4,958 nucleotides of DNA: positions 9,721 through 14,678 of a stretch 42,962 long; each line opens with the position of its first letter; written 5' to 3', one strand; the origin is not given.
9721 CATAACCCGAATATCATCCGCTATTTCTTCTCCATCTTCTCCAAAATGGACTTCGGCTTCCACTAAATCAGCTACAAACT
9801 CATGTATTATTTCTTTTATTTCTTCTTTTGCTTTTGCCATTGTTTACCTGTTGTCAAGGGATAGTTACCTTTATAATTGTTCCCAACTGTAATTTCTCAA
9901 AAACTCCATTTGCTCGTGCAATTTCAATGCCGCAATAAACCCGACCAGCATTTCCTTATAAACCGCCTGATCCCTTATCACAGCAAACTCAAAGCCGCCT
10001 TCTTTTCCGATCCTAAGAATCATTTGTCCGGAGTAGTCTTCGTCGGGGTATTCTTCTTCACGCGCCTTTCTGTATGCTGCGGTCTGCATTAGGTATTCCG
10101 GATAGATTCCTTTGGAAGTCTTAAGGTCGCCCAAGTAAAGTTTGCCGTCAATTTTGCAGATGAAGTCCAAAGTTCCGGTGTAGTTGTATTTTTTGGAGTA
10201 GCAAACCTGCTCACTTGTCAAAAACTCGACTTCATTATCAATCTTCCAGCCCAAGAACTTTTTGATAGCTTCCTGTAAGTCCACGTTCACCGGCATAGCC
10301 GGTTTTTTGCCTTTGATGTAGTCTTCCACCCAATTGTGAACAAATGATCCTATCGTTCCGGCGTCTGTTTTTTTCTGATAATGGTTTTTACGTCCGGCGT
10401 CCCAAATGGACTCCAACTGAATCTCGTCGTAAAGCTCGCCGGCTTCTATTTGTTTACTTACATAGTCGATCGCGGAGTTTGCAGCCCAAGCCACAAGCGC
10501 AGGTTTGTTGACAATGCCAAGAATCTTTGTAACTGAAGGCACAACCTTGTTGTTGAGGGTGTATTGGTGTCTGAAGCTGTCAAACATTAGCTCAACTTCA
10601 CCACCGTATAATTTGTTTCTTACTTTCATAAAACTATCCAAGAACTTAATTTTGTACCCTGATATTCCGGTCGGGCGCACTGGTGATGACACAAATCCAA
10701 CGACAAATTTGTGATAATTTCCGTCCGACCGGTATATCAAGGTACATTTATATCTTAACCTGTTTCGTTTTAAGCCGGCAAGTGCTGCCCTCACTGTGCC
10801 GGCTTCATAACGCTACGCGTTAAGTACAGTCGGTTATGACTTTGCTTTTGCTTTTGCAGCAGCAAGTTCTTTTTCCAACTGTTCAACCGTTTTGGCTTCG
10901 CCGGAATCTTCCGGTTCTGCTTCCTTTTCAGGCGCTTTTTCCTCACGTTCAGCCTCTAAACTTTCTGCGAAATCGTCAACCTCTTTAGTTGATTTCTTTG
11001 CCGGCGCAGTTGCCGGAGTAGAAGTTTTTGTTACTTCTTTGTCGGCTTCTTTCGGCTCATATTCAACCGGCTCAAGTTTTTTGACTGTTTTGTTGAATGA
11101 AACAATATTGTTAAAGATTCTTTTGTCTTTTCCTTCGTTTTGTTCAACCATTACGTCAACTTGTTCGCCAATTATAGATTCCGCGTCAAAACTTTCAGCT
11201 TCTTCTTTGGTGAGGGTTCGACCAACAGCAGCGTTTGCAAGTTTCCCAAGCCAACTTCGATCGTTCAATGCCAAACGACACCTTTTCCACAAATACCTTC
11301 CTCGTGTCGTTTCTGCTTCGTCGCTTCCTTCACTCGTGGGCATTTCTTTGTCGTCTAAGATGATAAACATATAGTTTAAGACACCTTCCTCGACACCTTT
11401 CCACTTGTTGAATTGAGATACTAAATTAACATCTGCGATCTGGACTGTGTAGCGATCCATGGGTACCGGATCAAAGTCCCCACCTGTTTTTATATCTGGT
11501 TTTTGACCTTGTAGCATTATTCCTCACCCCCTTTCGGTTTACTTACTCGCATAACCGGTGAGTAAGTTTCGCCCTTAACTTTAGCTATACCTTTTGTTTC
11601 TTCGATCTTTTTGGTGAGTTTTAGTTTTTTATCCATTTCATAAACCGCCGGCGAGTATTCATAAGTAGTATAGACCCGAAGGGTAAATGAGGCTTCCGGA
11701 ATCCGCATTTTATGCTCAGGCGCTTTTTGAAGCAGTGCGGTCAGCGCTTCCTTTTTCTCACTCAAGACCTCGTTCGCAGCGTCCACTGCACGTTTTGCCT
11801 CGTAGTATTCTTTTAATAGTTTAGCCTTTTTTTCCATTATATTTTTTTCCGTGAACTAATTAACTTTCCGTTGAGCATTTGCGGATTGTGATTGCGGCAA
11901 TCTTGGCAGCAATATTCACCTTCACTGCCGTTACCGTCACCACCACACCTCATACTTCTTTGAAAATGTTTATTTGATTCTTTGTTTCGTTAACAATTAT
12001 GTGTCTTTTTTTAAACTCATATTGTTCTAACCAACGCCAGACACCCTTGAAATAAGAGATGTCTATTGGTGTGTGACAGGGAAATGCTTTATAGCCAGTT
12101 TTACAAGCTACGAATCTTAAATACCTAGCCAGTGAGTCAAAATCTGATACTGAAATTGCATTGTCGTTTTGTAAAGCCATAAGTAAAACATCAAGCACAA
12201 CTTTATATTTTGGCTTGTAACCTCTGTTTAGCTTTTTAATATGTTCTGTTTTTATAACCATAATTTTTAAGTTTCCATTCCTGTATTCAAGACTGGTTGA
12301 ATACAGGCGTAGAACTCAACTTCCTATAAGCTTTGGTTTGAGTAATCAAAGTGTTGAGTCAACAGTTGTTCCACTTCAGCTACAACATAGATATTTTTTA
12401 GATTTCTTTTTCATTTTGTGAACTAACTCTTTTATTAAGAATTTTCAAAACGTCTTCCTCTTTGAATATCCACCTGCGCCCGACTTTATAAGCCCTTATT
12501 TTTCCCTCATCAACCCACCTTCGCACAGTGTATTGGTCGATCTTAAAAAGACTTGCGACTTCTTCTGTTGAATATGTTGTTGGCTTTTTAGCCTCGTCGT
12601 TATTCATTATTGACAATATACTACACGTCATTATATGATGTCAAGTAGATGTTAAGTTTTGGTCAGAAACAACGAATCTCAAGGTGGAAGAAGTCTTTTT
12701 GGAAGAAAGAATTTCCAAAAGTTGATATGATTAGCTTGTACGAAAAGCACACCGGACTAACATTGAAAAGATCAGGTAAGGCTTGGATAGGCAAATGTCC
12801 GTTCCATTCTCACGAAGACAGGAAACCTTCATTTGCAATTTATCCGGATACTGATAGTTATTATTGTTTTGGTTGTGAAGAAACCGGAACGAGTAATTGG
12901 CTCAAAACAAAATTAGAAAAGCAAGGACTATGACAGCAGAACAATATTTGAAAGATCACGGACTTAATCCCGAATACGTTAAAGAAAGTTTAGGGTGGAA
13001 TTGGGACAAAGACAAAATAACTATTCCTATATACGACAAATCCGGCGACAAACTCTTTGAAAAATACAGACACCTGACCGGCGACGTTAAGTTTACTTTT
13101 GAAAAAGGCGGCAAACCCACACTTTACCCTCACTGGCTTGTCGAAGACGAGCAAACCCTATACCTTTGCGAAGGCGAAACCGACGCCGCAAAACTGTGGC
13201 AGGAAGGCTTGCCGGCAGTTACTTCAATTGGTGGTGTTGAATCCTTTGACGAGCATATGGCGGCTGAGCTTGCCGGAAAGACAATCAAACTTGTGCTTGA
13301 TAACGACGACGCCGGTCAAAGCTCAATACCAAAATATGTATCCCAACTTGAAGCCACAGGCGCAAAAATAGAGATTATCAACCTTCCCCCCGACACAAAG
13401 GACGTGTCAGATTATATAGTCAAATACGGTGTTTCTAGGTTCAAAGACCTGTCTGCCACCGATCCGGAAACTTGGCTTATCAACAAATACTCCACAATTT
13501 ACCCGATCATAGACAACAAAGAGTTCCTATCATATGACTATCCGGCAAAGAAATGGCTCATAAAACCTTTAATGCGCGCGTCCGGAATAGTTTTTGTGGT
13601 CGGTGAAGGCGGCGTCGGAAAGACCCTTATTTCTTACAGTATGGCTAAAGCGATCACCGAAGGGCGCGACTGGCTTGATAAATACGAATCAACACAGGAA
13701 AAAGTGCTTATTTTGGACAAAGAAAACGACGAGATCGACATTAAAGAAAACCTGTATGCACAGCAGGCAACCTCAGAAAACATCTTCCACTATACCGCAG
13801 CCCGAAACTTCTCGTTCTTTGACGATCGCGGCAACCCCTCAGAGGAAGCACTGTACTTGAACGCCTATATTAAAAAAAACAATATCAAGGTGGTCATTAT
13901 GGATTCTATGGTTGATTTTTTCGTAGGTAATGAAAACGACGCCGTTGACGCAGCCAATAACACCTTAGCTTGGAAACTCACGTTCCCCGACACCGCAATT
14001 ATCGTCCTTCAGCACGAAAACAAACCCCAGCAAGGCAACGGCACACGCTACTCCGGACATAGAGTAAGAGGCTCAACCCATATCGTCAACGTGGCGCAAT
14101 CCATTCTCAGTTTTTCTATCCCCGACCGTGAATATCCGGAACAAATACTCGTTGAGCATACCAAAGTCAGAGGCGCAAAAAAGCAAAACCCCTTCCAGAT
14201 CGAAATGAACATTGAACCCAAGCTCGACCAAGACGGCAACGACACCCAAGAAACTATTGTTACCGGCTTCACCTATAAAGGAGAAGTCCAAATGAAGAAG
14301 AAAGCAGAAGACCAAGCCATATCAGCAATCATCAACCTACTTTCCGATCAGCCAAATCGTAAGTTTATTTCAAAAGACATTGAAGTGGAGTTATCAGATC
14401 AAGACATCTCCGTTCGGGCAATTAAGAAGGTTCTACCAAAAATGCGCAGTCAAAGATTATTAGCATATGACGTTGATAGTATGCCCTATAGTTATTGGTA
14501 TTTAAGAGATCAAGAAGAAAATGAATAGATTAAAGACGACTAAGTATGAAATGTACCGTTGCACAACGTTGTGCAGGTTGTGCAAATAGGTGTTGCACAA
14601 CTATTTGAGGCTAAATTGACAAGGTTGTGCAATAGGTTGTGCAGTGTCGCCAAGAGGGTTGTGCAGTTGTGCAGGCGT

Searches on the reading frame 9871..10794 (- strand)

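Call 13: search_protein_families(library=phrogs, proteins=[window:9871-10794:-], max_evalue=0.001)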
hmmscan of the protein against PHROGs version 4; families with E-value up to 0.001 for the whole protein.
window:9871-10794:- (307 aa): 6 families
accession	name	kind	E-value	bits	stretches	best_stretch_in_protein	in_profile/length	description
phrog_298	-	DNA, RNA and nucleotide metabolism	5.2e-32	112.4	1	61-260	41-225/293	exonuclease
phrog_466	-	DNA, RNA and nucleotide metabolism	3.9e-14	53.8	1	140-246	206-319/446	exonuclease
phrog_3953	-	DNA, RNA and nucleotide metabolism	8.9e-07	29.8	1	140-271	35-156/186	exonuclease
phrog_69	-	DNA, RNA and nucleotide metabolism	1.6e-06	28.4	1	142-266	117-272/501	exonuclease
phrog_1706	-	DNA, RNA and nucleotide metabolism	2.5e-05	24.9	1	142-247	81-175/293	CRISPR/Cas system associated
phrog_1218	-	DNA, RNA and nucleotide metabolism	0.0002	21.7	0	196-244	129-184/364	exonuclease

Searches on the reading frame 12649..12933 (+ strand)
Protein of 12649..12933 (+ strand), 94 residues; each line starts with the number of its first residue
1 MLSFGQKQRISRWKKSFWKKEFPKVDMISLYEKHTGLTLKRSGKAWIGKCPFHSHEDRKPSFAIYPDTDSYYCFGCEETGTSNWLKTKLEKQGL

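Call 56: search_protein_families(library=phrogs, proteins=[window:12649-12933:+], max_evalue=0.001)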
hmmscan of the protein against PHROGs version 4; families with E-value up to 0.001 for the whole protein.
window:12649-12933:+ (94 aa): 8 families
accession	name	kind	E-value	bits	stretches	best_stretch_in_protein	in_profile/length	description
phrog_6444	-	DNA, RNA and nucleotide metabolism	1.3e-12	48.4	1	35-81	25-69/577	DNA primase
phrog_18097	-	DNA, RNA and nucleotide metabolism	3.7e-11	44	1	37-80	24-65/199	DNA primase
phrog_47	-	DNA, RNA and nucleotide metabolism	2e-08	34.2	1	28-88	31-95/947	DNA primase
phrog_11992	-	unknown function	1e-07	33.3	1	25-81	11-59/177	-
phrog_360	-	DNA, RNA and nucleotide metabolism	3.1e-06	28.3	1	41-83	24-65/133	DNA primase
phrog_5311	-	DNA, RNA and nucleotide metabolism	1.6e-05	24.4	1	19-80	68-134/692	helicase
phrog_26824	-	unknown function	0.00028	20.1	1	20-81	3-63/868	-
phrog_2304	-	DNA, RNA and nucleotide metabolism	0.00037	21.7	1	49-92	36-77/133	DNA primase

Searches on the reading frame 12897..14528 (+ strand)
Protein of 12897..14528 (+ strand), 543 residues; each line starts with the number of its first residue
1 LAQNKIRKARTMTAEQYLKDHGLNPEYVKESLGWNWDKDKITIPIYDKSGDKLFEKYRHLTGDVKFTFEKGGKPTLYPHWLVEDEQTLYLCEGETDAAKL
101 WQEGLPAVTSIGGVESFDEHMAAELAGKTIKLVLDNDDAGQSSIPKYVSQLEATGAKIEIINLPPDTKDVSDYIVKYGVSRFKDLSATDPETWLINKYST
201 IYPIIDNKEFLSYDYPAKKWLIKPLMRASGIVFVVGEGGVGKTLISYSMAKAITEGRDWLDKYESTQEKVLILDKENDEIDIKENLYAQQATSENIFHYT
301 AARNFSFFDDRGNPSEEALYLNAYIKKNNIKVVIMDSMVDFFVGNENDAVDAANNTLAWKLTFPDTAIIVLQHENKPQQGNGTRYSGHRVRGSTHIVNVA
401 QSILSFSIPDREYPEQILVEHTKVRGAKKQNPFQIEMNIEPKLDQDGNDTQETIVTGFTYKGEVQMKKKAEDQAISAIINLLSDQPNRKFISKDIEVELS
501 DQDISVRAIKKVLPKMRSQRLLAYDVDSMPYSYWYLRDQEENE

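Call 13: search_protein_families(library=phrogs, proteins=[window:12897-14528:+], max_evalue=0.001)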
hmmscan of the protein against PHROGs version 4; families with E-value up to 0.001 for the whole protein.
window:12897-14528:+ (543 aa): 15 families
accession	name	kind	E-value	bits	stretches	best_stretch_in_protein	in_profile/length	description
phrog_239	-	DNA, RNA and nucleotide metabolism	4.9e-36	126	1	14-471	114-620/801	DNA primase/helicase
phrog_47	-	DNA, RNA and nucleotide metabolism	3.3e-18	66.6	1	14-184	150-332/947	DNA primase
phrog_906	-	DNA, RNA and nucleotide metabolism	3.9e-15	56.6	1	212-496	510-802/872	DNA polymerase/primase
phrog_3123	-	unknown function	3e-14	53.5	1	209-430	321-559/583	-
phrog_1284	-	unknown function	3e-13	50.8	1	217-347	23-147/306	-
phrog_2597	-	DNA, RNA and nucleotide metabolism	1.8e-11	44.3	1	220-396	358-534/747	DNA primase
phrog_849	-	DNA, RNA and nucleotide metabolism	2.6e-11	44.2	1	2-178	137-332/435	DNA primase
phrog_6444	-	DNA, RNA and nucleotide metabolism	1.8e-10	41.3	1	83-197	257-376/577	DNA primase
phrog_6012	-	DNA, RNA and nucleotide metabolism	5.2e-09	36.8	1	214-404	131-324/447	DNA helicase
phrog_6088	-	DNA, RNA and nucleotide metabolism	1.2e-07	31.5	1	86-173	188-279/772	DNA primase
phrog_1139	-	DNA, RNA and nucleotide metabolism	1.7e-07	30.6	1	75-208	164-302/895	DNA primase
phrog_6357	-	unknown function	2.7e-07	31.2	1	218-453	20-232/321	-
phrog_25693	-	unknown function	2.4e-06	27.4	1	204-383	22-218/405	-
phrog_1366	-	unknown function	6.2e-05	23.7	1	231-356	16-125/307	-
phrog_2850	-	unknown function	8.9e-05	22.6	1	219-431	148-354/465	-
